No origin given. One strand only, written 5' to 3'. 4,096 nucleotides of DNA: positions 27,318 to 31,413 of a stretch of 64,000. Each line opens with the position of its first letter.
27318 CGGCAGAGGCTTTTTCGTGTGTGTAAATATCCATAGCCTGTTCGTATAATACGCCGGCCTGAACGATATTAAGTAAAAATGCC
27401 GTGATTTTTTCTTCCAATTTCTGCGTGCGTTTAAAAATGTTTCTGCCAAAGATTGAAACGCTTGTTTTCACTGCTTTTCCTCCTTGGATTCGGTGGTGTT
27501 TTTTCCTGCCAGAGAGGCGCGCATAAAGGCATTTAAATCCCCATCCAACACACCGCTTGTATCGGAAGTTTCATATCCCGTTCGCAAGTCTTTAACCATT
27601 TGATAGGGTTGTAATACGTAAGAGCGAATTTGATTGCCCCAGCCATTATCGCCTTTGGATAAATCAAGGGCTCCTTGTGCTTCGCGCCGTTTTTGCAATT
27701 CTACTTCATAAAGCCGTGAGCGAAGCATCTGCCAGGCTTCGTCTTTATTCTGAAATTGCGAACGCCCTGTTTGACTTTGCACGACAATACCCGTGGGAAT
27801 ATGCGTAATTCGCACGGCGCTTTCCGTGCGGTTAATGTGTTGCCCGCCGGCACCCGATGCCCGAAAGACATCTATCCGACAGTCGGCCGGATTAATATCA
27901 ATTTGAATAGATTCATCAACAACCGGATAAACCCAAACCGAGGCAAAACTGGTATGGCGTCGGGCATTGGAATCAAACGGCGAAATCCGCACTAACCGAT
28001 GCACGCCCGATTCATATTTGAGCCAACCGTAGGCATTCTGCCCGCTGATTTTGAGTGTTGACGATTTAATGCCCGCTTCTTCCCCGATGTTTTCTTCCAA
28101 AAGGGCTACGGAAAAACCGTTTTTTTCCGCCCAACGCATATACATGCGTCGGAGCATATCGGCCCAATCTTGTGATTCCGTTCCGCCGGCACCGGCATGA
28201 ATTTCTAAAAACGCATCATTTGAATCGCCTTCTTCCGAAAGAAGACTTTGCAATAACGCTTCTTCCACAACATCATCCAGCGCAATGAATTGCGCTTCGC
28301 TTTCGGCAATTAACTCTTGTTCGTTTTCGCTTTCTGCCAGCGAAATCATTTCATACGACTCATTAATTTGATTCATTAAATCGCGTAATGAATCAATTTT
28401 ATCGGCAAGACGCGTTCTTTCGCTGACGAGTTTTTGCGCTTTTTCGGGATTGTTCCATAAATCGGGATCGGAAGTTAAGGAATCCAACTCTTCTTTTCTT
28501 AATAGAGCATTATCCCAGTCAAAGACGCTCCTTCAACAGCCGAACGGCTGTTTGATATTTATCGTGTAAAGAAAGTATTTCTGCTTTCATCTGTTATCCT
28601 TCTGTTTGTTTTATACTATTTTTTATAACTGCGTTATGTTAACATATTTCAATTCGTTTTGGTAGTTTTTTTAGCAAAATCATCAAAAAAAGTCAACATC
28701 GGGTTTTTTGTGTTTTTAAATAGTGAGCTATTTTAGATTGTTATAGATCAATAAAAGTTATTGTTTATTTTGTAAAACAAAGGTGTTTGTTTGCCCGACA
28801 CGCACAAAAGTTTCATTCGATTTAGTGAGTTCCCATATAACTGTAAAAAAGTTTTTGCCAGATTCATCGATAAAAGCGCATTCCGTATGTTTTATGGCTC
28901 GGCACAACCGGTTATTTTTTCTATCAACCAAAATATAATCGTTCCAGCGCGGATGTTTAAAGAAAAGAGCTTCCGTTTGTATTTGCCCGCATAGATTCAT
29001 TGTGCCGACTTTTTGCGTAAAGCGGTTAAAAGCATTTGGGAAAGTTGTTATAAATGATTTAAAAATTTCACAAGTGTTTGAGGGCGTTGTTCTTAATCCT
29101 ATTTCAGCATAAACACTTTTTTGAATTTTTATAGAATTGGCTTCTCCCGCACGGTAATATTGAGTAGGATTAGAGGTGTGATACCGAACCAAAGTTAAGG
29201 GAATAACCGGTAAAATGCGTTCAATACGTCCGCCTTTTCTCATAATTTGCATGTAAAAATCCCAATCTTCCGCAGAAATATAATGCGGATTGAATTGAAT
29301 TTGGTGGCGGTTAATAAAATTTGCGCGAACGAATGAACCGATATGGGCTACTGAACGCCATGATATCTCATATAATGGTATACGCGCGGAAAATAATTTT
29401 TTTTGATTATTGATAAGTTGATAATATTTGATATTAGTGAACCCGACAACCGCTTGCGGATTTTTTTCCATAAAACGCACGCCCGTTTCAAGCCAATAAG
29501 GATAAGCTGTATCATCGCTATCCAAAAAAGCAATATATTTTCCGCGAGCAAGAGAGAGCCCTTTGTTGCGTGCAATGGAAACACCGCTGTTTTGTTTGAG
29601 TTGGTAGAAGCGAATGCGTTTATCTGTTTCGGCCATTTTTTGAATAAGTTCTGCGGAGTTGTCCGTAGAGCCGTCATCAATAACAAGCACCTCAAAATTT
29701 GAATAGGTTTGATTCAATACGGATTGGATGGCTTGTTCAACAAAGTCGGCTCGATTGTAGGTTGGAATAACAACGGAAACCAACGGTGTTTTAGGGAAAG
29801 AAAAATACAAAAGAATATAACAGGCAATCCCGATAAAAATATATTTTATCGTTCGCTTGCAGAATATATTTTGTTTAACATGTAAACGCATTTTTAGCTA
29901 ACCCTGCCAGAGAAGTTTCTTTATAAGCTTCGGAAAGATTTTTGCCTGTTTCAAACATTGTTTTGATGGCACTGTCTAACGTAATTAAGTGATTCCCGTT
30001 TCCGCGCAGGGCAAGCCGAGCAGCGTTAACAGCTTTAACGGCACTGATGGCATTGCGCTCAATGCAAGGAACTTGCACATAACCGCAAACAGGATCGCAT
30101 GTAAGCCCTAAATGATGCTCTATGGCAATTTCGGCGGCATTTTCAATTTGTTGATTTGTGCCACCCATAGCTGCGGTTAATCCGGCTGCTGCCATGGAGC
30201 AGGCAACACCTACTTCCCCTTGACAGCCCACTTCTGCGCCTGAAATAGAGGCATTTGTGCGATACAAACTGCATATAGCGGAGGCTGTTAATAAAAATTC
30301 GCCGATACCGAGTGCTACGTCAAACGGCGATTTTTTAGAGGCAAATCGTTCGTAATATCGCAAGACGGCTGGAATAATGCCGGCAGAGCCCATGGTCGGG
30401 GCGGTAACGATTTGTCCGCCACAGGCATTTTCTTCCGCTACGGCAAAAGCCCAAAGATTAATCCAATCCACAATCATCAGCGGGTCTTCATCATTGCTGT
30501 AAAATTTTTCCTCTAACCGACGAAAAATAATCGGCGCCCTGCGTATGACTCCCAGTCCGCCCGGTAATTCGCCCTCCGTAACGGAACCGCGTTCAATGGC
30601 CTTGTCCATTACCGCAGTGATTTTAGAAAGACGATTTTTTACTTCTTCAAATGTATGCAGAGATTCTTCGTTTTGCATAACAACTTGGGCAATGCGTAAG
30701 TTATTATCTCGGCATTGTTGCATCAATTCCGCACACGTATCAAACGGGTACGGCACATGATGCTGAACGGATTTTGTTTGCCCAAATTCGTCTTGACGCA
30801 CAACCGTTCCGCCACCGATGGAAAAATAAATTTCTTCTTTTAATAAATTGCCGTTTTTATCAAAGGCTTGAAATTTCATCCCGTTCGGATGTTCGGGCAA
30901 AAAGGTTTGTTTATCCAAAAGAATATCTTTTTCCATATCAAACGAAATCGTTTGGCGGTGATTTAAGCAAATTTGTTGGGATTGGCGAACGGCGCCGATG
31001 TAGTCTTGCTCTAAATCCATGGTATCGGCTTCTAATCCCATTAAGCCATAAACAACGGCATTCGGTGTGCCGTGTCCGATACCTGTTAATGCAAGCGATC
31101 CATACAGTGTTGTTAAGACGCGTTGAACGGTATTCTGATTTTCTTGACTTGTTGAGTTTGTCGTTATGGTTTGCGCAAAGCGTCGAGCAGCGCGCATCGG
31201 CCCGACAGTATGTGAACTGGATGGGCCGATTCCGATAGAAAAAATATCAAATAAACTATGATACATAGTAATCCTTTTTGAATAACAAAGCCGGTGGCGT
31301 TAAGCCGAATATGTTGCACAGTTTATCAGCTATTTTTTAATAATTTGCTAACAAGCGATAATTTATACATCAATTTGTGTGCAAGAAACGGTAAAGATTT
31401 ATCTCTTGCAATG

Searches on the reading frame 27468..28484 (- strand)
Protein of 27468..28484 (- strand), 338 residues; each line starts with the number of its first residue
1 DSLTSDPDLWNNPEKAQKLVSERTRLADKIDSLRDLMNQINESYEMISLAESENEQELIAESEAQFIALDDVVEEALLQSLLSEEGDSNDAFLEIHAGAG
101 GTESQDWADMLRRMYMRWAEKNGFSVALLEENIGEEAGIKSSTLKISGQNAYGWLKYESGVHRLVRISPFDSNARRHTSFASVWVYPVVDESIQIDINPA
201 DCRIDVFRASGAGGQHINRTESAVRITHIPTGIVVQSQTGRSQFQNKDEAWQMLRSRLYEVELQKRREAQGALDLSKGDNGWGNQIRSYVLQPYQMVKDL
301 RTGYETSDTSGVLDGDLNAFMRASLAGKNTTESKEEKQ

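Call 52: search_protein_families(library=pfam, proteins=[window:27468-28484:-], max_evalue=0.0001)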
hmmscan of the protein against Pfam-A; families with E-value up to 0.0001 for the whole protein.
window:27468-28484:- (338 aa): 2 families
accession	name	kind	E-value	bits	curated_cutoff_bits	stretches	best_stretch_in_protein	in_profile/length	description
PF03462.23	PCRF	-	2.2e-55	187.9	24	1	3-183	11-194/194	PCRF domain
PF00472.26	RF-1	-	7.5e-41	139.2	35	1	192-301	2-116/116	RF-1 domain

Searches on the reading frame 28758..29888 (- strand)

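Call 52: search_protein_families(library=pfam, proteins=[window:28758-29888:-], max_evalue=0.0001)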
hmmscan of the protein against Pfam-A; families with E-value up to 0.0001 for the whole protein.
window:28758-29888:- (376 aa): 3 families
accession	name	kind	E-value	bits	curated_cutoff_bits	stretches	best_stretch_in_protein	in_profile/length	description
PF00535.33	Glycos_transf_2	-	6.8e-43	146.9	23.3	1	38-164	1-127/168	Glycosyl transferase family 2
PF10111.15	Glyco_tranf_2_2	-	3.8e-14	53.3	27.3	1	38-161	1-132/276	Glycosyltransferase like family 2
PF13641.12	Glyco_tranf_2_3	-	2.4e-13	51.1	27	1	37-153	3-123/230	Glycosyltransferase like family 2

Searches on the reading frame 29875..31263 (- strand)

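Call 52: search_protein_families(library=pfam, proteins=[window:29875-31263:-], max_evalue=0.0001)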
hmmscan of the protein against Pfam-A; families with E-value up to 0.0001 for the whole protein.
window:29875-31263:- (462 aa): 2 families
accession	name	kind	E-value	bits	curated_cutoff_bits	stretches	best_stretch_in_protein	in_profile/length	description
PF03313.21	SDH_alpha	-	7.8e-84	281.8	26.4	1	187-456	2-260/260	Serine dehydratase alpha chain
PF03315.21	SDH_beta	-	2.3e-54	184.4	26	1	3-158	1-154/155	Serine dehydratase beta chain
